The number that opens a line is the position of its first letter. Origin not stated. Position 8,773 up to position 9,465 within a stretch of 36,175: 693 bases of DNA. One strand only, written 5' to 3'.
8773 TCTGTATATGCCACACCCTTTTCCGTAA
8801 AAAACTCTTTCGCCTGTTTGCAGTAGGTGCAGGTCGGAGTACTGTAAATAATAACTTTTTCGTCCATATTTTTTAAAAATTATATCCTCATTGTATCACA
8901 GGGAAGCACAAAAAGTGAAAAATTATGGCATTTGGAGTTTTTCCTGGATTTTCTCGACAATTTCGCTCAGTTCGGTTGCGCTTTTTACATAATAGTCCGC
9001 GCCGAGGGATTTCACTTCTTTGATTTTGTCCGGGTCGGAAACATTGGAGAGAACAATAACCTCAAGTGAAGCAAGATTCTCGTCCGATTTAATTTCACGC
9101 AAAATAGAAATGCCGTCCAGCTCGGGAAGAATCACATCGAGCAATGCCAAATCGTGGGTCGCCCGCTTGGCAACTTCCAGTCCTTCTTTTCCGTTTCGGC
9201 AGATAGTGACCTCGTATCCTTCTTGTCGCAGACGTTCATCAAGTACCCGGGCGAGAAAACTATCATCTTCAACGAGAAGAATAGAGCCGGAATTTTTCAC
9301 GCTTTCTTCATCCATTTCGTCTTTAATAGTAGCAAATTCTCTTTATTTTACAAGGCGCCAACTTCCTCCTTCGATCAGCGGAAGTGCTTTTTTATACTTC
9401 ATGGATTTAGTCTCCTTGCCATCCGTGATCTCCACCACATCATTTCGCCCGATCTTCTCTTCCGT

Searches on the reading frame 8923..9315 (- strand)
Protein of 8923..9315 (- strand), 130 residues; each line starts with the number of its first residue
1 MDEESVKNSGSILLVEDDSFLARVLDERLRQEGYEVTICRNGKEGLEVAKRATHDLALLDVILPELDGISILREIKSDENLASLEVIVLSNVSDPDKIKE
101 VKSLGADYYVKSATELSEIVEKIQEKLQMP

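Call 8: search_protein_families(library=pfam, proteins=[window:8923-9315:-], max_evalue=0.001)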
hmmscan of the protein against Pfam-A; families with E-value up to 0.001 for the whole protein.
window:8923-9315:- (130 aa): 1 family
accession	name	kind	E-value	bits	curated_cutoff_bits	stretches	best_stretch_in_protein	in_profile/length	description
PF00072.30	Response_reg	-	2.5e-21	76.4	30.2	1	12-123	1-110/111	Response regulator receiver domain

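Call 13: find_encoding_contigs(protein=window:8923-9312:-, flank=10000, max_places=10)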
Protein window:8923-9312:- (129 aa): no gene with exactly this product is on record in the collection.

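Call 15: find_encoding_contigs(protein=window:8926-9315:-, flank=10000, max_places=10)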
Protein window:8926-9315:- (130 aa): 1 contig read that carries it; 1 place shown.
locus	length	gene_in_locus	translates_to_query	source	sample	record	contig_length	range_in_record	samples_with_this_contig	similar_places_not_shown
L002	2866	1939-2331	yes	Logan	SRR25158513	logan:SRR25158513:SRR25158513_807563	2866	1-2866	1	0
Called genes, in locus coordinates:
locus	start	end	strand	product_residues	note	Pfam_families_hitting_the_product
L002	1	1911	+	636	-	?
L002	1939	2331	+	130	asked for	PF00072:Response_reg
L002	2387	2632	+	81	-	PF13192:Thioredoxin_3 (weak), PF00462:Glutaredoxin, PF13417:GST_N_3 (weak)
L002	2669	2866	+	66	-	?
